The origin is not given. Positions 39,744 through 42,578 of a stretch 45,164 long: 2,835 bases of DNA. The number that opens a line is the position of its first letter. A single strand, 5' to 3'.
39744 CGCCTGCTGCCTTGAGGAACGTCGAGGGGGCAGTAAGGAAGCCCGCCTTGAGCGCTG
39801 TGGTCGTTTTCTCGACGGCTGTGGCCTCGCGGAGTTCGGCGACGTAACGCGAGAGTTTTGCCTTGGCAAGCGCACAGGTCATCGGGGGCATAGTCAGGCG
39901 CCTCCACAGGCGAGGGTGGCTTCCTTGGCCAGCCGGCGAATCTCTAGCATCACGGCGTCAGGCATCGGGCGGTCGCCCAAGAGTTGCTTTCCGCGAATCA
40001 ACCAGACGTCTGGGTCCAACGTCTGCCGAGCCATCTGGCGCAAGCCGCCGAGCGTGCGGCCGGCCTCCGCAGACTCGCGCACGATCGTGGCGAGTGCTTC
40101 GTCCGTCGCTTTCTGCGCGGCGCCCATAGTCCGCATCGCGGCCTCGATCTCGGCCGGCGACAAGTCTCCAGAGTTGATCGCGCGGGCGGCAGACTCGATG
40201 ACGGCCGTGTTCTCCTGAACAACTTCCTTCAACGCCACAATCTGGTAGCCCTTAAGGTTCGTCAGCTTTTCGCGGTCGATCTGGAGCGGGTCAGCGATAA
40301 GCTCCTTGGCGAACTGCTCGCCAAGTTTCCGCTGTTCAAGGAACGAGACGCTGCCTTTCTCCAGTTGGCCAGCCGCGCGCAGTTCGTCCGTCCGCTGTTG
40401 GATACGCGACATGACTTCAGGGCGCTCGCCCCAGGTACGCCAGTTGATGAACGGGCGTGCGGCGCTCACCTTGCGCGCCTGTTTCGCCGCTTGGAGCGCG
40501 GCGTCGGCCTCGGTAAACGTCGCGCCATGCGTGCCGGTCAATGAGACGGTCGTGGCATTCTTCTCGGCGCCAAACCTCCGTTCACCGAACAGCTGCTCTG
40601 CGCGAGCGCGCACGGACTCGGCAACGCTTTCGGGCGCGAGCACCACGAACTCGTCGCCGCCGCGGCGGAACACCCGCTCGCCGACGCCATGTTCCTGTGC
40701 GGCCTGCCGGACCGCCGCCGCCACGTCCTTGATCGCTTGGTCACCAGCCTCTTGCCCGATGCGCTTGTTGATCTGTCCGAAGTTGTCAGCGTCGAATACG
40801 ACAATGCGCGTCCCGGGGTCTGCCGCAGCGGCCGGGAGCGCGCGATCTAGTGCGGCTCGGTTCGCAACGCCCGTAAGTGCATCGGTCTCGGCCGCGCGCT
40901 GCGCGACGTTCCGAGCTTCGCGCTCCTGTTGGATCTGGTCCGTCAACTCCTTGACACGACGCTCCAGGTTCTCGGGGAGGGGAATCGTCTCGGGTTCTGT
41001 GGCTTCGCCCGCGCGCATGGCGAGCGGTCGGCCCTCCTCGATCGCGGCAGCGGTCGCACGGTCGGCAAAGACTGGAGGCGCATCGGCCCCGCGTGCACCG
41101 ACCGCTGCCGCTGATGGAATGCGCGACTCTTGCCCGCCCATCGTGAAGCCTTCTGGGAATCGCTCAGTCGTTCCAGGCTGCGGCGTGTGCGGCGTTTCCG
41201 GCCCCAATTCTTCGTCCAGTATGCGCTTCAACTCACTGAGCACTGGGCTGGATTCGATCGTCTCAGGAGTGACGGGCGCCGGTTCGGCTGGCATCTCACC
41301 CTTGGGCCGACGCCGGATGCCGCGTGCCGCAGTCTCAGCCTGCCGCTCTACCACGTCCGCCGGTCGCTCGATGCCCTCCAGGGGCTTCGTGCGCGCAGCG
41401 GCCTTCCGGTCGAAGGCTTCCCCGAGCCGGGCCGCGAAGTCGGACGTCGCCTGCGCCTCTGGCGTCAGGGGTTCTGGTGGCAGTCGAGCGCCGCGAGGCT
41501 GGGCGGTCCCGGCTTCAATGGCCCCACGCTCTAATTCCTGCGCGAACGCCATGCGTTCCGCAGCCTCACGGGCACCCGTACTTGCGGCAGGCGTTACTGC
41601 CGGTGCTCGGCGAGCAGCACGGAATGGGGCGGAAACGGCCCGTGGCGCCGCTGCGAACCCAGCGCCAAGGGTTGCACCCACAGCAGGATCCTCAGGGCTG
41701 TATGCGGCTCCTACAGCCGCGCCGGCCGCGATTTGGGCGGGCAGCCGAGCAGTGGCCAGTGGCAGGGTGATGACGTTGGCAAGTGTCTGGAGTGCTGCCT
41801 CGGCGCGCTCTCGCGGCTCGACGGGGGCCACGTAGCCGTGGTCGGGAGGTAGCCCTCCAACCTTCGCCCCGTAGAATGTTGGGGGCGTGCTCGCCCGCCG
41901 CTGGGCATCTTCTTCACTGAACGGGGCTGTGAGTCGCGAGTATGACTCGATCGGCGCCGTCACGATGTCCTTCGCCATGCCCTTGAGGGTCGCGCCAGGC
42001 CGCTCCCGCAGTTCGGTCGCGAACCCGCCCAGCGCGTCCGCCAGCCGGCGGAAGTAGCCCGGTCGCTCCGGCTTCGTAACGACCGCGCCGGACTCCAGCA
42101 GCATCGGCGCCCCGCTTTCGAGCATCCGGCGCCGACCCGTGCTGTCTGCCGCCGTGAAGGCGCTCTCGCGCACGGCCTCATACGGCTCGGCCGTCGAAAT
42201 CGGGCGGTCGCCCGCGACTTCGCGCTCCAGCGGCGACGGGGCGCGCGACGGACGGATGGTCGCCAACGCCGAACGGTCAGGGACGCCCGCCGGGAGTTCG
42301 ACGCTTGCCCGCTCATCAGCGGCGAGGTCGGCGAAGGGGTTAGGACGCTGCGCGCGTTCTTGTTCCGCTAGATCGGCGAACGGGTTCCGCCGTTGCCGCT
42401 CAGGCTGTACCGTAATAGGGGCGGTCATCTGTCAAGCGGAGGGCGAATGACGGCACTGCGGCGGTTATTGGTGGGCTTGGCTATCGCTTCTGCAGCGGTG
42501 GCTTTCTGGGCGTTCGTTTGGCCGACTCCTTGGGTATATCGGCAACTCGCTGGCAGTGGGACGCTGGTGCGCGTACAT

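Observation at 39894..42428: Apparently intact GGDEF (diguanylate-cyclase-type) domain embedded in a large ejection-module virion protein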

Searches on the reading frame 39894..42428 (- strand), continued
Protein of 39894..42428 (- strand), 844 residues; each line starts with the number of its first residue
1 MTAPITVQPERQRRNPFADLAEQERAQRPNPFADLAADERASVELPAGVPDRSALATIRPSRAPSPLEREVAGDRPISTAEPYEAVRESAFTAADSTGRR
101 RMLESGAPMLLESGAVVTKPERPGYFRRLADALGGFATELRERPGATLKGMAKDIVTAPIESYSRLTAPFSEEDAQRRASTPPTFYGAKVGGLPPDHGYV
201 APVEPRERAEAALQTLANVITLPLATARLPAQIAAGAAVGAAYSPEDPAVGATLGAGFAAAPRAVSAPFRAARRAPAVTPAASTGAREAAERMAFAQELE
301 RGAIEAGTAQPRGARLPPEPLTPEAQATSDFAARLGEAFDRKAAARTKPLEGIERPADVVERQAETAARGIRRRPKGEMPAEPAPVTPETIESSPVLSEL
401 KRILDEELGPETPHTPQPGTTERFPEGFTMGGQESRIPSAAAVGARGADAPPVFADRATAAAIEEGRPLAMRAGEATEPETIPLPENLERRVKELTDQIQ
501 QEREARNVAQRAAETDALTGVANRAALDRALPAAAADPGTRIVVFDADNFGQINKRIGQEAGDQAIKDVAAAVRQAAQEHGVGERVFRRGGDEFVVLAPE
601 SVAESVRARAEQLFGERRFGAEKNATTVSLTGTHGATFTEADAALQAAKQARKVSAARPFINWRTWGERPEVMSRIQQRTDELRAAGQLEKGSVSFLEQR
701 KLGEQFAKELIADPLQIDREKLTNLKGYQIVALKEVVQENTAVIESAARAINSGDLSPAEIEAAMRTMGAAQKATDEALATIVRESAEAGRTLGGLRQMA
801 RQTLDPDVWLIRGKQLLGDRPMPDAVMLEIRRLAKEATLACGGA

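Call 101: search_protein_families(library=pfam, proteins=[P0054, P0051, P0039, P0043, P0003, P0005], max_evalue=0.01)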
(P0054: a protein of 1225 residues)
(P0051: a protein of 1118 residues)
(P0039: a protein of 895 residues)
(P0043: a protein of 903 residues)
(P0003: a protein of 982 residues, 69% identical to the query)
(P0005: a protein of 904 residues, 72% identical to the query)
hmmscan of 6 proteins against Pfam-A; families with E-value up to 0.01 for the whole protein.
P0054 (1225 aa): 2 families
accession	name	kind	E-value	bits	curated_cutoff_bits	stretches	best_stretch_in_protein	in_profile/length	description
PF00990.26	GGDEF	-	3.5e-09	37.1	23.8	1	325-427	1-108/161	Diguanylate cyclase, GGDEF domain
PF17762.8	HTH_ParB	-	0.0012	19.3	22.6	1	634-696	40-100/102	ParB HTH domain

P0051 (1118 aa): 1 family
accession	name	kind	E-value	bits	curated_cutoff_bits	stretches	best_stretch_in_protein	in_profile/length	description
PF00990.26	GGDEF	-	1.9e-16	60.7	23.8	1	752-890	1-152/161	Diguanylate cyclase, GGDEF domain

P0039 (895 aa): 1 family
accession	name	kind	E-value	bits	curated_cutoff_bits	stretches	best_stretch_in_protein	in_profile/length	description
PF00990.26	GGDEF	-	2.2e-14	54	23.8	1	557-649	1-98/161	Diguanylate cyclase, GGDEF domain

P0043 (903 aa): 1 family
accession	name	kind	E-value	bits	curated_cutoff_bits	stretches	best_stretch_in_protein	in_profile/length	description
PF00990.26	GGDEF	-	6.5e-15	55.7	23.8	1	506-647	1-147/161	Diguanylate cyclase, GGDEF domain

P0003 (982 aa): 1 family
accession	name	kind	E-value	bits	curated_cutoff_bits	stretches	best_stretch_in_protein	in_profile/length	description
PF00990.26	GGDEF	-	4.3e-14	53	23.8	1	640-754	1-120/161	Diguanylate cyclase, GGDEF domain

P0005 (904 aa): 0 families

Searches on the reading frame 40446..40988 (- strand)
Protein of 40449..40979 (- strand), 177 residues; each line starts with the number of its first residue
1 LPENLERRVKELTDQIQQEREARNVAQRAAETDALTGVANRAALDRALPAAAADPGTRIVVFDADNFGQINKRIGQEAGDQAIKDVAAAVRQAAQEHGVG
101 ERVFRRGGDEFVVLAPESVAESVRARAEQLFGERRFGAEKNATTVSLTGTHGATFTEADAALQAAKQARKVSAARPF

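Call 33: search_dna_similar(query=window:40449-40979:-, collection=phages, mode=protein, max_rows=40, max_evalue=0.1)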
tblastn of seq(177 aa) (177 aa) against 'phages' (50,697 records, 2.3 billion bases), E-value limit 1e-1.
Records with a match: 77; places in all: 77; records where one place covers at least 80% of the query: 2.
Best place of each record, by identity: <60% 77.
By first word of the organism name: Bacteriophage 35; Pseudomonas 13; Acinetobacter 12; Salmonella 5; Listeria 4; Escherichia 2; Bordetella 2; Bacillus 2; Myxococcus 1; Microcystis 1.
By host as written in the record: - 47; Pseudomonas aeruginosa PAO1 8; Pseudomonas aeruginosa 4; Listeria monocytogenes 4; Homo sapiens 3; Salmonella enterica subsp. enterica serovar Kentucky 2; Escherichia coli 2; Bordetella bronchiseptica ATCC 10580 2; and 4 more.
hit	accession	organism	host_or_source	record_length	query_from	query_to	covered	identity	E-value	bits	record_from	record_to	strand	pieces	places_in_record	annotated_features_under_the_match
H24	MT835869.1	Bacteriophage sp.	human fecal samples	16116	5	156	86%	31.8%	7e-3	42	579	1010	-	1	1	record has no annotation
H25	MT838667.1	Bacteriophage sp.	human fecal samples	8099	9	123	65%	38.6%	4e-4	46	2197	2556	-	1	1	record has no annotation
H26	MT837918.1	Bacteriophage sp.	human fecal samples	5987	3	130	72%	34.1%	8e-7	54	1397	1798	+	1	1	record has no annotation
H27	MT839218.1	Bacteriophage sp.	human fecal samples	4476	3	157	88%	27.7%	6e-7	54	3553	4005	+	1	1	record has no annotation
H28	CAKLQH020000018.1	Acinetobacter phage MD-2021a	not known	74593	5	130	71%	33.1%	5e-7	54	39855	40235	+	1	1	cph2_1: diguanylate cyclase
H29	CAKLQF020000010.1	Acinetobacter phage MD-2021a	not known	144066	5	130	71%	33.1%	5e-7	54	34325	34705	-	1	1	cph2_2: diguanylate cyclase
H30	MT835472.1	Bacteriophage sp.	human fecal samples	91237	4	130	72%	31.8%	7e-6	51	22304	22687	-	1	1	record has no annotation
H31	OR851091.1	Salmonella phage S.Kent 1-2-1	Salmonella enterica subsp. enterica ...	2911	10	130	68%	33.3%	3e-5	49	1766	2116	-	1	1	record has no annotation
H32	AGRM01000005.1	Salmonella enterica subsp. houtenae str. ATCC BAA-1581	Homo sapiens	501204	10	130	68%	33.3%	3e-5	49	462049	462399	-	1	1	diguanylate cyclase domain protein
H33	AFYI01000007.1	Salmonella enterica subsp. enterica serovar Infantis str. ...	Homo sapiens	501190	10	130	68%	33.3%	6e-5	48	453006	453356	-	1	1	diguanylate cyclase domain protein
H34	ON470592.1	Escherichia phage vB_EcoM-613R3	Escherichia coli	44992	14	154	80%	28.5%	1e-4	47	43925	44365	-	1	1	diguanylate cyclase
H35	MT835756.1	Bacteriophage sp.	human fecal samples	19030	28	154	72%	31.1%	5e-6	51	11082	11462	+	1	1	record has no annotation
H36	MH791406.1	Pseudomonas phage PaSz-4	Pseudomonas aeruginosa PAO1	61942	6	114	62%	35.8%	9e-2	39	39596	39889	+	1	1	diguanylate-cyclase GGDEF domain protein | hypothetical protein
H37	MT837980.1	Bacteriophage sp.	human fecal samples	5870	7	118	63%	34.7%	5e-5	48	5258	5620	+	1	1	record has no annotation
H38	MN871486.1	Pseudomonas phage PaSz-9_45_61k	Pseudomonas aeruginosa PAO1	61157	6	114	62%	34.9%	7e-2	39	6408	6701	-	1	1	record has no annotation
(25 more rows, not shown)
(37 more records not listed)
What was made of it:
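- Closest known: Stand-alone phage GGDEF proteins. Different: Similarity to the window domain is low (about 35% identity, E about 0.1, call 33).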

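Call 35: find_homologous_proteins(query=window:40449-40979:-, max_evalue=1e-8)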
Query seq(177 aa) (177 aa): 16 proteins with E <= 1e-8 among 3741 candidates.
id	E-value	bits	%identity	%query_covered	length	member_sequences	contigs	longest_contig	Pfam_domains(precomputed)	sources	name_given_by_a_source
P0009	8.5e-41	158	51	88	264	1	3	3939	PF00990.27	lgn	-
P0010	9.2e-40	155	63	76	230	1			PF00990.27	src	-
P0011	1.4e-38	151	54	92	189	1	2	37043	PF00990.27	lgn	-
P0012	1.8e-38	150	51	97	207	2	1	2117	PF00990.27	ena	-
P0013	6.0e-38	149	57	81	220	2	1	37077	PF00990.27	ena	-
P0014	1.0e-37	148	56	79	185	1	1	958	PF00990.27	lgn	-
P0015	2.0e-37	147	47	94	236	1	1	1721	PF00990.27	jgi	jgi:GGDEF domain-containing protein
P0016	2.5e-37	147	58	75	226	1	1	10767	PF00990.27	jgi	jgi:GGDEF domain-containing protein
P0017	4.0e-37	146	61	76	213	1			PF00990.27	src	-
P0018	6.4e-37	145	61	76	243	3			PF00990.27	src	-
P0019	7.5e-37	145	56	83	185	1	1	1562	PF00990.27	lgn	-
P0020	2.5e-34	137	54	85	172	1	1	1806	PF00990.27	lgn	-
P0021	1.5e-33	134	52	80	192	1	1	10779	PF00990.27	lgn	-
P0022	3.8e-33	133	68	53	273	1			PF00990.27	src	-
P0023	8.6e-31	125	45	86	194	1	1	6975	PF00990.27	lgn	-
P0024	8.2e-27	112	42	87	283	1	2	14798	PF00990.27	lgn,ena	-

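Call 36: find_encoding_contigs(protein=P0011, flank=10000, max_places=2)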
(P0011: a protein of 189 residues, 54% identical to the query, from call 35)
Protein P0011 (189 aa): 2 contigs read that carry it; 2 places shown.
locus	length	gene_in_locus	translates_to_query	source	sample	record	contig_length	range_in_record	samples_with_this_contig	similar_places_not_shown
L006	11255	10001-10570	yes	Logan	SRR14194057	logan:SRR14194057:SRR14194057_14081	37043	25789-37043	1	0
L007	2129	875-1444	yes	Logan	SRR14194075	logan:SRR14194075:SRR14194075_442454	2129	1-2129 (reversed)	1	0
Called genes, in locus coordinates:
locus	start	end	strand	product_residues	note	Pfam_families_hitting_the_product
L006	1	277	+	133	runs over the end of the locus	PF23140:Gp80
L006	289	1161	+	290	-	-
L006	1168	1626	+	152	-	-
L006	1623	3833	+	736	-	-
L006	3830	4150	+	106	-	-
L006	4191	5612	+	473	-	-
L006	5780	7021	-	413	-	PF00589:Phage_integrase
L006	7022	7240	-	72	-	-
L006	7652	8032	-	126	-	-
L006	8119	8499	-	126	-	-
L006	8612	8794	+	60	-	-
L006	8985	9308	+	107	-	PF12728:HTH_17 (weak)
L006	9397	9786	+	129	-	-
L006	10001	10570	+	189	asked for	PF00990:GGDEF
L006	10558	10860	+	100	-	-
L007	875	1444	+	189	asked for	PF00990:GGDEF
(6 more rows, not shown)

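Call 37: find_encoding_contigs(protein=P0016, flank=10000, max_places=2)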
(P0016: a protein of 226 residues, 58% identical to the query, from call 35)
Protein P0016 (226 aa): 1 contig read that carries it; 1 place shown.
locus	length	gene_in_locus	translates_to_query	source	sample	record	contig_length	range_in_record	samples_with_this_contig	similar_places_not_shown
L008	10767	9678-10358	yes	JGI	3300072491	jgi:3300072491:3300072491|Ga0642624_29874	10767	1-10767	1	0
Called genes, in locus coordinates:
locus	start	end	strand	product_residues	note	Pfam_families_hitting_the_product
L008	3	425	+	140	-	?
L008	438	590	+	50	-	-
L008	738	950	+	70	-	-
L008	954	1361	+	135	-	-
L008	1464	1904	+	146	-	-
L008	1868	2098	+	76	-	-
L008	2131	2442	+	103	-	-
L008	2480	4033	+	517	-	-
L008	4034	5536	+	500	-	PF01464:SLT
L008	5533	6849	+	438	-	-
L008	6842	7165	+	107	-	-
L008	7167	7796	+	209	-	-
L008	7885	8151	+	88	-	-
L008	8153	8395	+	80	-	-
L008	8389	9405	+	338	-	PF13563:2_5_RNA_ligase2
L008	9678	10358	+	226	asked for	PF00990:GGDEF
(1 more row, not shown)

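Call 55: predict_structure(alignment_id=A3)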
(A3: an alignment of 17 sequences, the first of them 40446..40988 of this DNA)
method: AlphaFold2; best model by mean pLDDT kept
length: 181 residues; sequences in the alignment: 17
mean_pLDDT: 95.0   pTM: 0.85
mean pLDDT of the five models: 95.0, 94.6, 93.4, 93.3, 92.9
residues with pLDDT >= 90: 166; 70-90: 11; 50-70: 4; < 50: 0
segments of 3 or more residues with pLDDT < 50: none
pLDDT, mean of each block of 10 residues (from residue 1): 76 95 96 96 98 98 97 96 98 98 97 98 98 96 94 98 96 86 64
secondary structure, 60 per line:
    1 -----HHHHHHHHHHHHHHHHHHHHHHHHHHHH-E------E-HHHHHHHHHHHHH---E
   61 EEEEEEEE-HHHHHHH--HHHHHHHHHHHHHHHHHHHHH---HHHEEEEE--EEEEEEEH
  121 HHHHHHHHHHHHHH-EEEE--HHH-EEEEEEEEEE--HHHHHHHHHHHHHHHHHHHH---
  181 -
elements in order: H6-33 H44-56 E60-68 H70-76 H79-99 E106-110 E113-119 H120-134 E136-139 E146-155 H158-177
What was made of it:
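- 40893..40979 (-): Stalk helix preceding the cyclase domain (residues 484-512). Helix 6-33 of the model (call 55).
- Checked: The stalk helix is predicted at about residues 486-513 (call 55).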

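Call 60: fold_search(model_id=the predicted structure, library=pdb)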
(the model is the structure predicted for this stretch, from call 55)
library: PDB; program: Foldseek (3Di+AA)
matches with E <= 10: 770; with E <= 0.001: 92
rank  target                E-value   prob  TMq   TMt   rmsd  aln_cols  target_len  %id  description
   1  6ttr_A                4.1e-10  1.00  0.68  0.65   4.6       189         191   27  Crystal Structure of the coiled coil and GGDEF domain of DgcB from Caulobacter crescentus in complex with c-di-GMP (released 2021-01-13)
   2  6ttr_B                1.1e-09  1.00  0.72  0.67   3.8       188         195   26  Crystal Structure of the coiled coil and GGDEF domain of DgcB from Caulobacter crescentus in complex with c-di-GMP (released 2021-01-13)
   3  4wxo_A                1.6e-09  1.00  0.65  0.65   5.3       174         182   27  SadC (300-487) from Pseudomonas aeruginosa PAO1 (released 2015-11-18)
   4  3i5c_B                2.8e-09  1.00  0.58  0.53   9.5       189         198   24  Crystal structure of a fusion protein containing the leucine zipper of GCN4 and the GGDEF domain of WspR from Pseudomo (released 2009-08-18)
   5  3bre_A                4.2e-09  1.00  0.63  0.38   5.0       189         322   26  Crystal Structure of P.aeruginosa PA3702 (released 2008-04-01)
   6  3bre_B                5.3e-09  1.00  0.60  0.36   4.8       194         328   27  Crystal Structure of P.aeruginosa PA3702 (released 2008-04-01)
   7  4wxw                  6.1e-09  1.00  0.55  0.60   3.1       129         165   31  SadC (323-487) from Pseudomonas aeruginosa PAO1 (released 2015-11-18)
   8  7e6g_B                6.4e-09  1.00  0.68  0.50   4.0       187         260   26  Crystal structure of diguanylate cyclase SiaD in complex with its activator SiaC from Pseudomonas aeruginosa (released 2021-09-22)
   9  7e6g_A                8.8e-09  1.00  0.69  0.49   4.3       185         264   26  Crystal structure of diguanylate cyclase SiaD in complex with its activator SiaC from Pseudomonas aeruginosa (released 2021-09-22)
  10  3i5c_A                9.4e-09  1.00  0.61  0.57   7.8       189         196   23  Crystal structure of a fusion protein containing the leucine zipper of GCN4 and the GGDEF domain of WspR from Pseudomo (released 2009-08-18)
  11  3i5a                  1.1e-08  1.00  0.63  0.39   4.5       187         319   24  Crystal structure of full-length WpsR from Pseudomonas syringae (released 2009-08-18)
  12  9t28                  3.3e-08  1.00  0.61  0.65   3.7       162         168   24  WspR response regulator with crystallization epitope mutations G306D:G308D (released 2025-12-10)
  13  6tts_B                3.5e-08  1.00  0.61  0.63   3.7       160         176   26  Crystal structure of the GGDEF domain of DgcB from Caulobacter crescentus in complex with c-di-GMP (released 2021-01-13)
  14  5llx_A                4.0e-08  1.00  0.59  0.18   5.8       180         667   25  Bacteriophytochrome activated diguanylyl cyclase from Idiomarina species A28L with GTP bound (released 2017-03-15)
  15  6tts_A                5.8e-08  1.00  0.61  0.65   3.5       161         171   26  Crystal structure of the GGDEF domain of DgcB from Caulobacter crescentus in complex with c-di-GMP (released 2021-01-13)
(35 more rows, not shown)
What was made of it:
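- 40893..40979 (-): The best structural match is the DgcB coiled coil+GGDEF (call 60).
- On GGDEF domain (PF00990), diguanylate-cyclase type: The top 50 Foldseek PDB hits are all GGDEF enzymes, with TM 0.5-0.72 (calls 55, 60).
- Checked: The best is the DgcB coiled-coil+GGDEF structure 6ttr (E = 4e-10, TM 0.68-0.72) (calls 55, 60).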

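Call 67: get_annotated_region(hit=H36, flank=7000)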
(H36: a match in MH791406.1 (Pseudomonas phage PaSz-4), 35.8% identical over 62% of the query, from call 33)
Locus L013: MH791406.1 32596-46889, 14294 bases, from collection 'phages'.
description: UNVERIFIED: Pseudomonas phage PaSz-4, complete genome.
organism: Pseudomonas phage PaSz-4 (NCBI taxid 2419749)
taxonomy: Viruses; Duplodnaviria; Heunggongvirae; Uroviricota; Caudoviricetes; Mesyanzhinovviridae; Rabinowitzvirinae; Yuavirus
host: Pseudomonas aeruginosa PAO1; source: river; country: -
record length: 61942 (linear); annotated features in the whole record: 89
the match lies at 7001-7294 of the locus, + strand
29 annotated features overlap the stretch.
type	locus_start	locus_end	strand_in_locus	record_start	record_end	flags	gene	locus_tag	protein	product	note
CDS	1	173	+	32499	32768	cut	-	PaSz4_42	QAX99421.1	hypothetical protein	hypothetical protein ORF073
CDS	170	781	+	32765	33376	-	-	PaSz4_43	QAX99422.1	putative pyrophosphatase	-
CDS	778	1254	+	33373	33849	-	-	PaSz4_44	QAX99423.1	hypothetical protein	-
misc_feature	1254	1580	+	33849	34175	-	-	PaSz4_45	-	-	similar to hypothetical protein; hypothetical protein ORF076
CDS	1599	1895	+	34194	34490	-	-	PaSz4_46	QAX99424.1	hypothetical protein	-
CDS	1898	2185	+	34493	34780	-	-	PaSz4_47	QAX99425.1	hypothetical protein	hypothetical protein MP1412_36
CDS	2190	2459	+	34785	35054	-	-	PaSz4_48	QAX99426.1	hypothetical protein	hypothetical protein MP1412_37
CDS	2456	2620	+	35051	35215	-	-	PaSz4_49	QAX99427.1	hypothetical protein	hypothetical protein ORF080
CDS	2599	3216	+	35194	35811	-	-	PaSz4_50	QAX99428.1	hypothetical protein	hypothetical protein MP1412_39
CDS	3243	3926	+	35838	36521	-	-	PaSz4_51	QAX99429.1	hypothetical protein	hypothetical protein ORF082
CDS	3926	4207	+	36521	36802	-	-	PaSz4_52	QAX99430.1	hypothetical protein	hypothetical protein MP1412_40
CDS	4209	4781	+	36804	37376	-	-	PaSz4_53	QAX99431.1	exonuclease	-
CDS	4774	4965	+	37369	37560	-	-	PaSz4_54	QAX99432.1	RNA polymerase-binding protein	-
CDS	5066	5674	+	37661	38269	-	-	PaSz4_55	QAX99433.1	hypothetical protein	hypothetical protein MP1412_42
CDS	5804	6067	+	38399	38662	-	-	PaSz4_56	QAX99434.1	hypothetical protein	-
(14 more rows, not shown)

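Call 85: find_encoding_contigs(protein=P0024, flank=8000, max_places=2)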
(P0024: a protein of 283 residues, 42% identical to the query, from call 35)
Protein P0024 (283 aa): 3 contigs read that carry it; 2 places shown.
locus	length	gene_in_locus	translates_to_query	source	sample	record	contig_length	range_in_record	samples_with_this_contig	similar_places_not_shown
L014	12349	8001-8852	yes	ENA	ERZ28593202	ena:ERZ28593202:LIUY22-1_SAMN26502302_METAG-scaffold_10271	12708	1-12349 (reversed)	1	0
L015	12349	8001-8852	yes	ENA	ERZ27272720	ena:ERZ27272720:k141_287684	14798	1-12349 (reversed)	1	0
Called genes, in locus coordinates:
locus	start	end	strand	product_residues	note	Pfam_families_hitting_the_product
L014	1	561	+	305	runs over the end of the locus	?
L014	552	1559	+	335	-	-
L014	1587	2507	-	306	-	PF02899:Phage_int_SAM_1, PF13102:Phage_int_SAM_5 (weak), PF13495:Phage_int_SAM_4, PF00589:Phage_integrase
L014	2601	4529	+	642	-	PF04932:Wzy_C, PF00515:TPR_1 (faint), PF07719:TPR_2 (faint), PF23914:TPR_CcmH_CycH (faint)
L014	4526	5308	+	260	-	-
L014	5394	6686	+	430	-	PF00675:Peptidase_M16, PF05193:Peptidase_M16_C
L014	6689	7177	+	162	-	PF00334:NDK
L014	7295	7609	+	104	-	-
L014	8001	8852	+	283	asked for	PF00990:GGDEF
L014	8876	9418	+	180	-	PF14470:bPH_3 (weak)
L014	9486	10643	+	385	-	PF13624:SurA_N_3, PF13145:Rotamase_2, PF13616:Rotamase_3, PF00639:Rotamase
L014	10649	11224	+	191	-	PF01300:Sua5_yciO_yrdC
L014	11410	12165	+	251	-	PF05552:MS_channel_1st_1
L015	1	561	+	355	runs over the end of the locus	-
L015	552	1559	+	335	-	-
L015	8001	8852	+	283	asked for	PF00990:GGDEF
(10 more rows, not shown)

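Call 86: find_encoding_contigs(protein=P0021, flank=8000, max_places=2)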
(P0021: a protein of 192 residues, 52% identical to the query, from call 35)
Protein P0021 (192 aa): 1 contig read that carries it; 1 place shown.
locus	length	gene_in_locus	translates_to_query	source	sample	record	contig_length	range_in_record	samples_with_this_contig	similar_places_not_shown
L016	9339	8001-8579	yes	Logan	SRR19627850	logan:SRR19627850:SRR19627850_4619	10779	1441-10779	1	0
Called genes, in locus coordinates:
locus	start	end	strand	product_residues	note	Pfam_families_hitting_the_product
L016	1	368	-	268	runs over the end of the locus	PF00142:Fer4_NifH (faint), PF01656:CbiA, PF02374:ArsA_ATPase (faint), PF06564:CBP_BcsQ, PF09140:MipZ, PF10609:ParA (faint), PF13614:AAA_31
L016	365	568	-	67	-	PF12728:HTH_17 (weak)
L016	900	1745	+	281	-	-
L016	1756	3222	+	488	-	PF01076:Mob_Pre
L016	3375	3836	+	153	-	-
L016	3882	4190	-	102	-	-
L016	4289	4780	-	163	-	PF11008:DUF2846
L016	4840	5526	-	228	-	-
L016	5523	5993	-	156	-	PF06114:Peptidase_M78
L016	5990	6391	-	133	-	PF13560:HTH_31 (weak), PF12844:HTH_19 (weak), PF01381:HTH_3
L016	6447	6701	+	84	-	-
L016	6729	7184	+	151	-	-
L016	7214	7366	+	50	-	PF04995:CcmD (weak)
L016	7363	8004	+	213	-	-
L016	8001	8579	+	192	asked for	PF00990:GGDEF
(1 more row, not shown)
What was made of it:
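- Three of the four contexts I read are mobile elements: a phage early region near an integrase, a contig with an SLT-domain gene and an adjacent 2H phosphoesterase gene, and a plasmid-like element (calls 35-37, 86).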

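Call 93: get_annotated_region(hit=H30, flank=8000)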
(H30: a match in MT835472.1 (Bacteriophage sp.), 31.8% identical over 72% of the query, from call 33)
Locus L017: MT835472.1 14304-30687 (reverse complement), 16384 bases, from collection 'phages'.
description: UNVERIFIED: Bacteriophage sp. clone scaffold_5 genomic sequence.
organism: Bacteriophage sp. (NCBI taxid 38018)
taxonomy: Viruses
host: -; source: human fecal samples; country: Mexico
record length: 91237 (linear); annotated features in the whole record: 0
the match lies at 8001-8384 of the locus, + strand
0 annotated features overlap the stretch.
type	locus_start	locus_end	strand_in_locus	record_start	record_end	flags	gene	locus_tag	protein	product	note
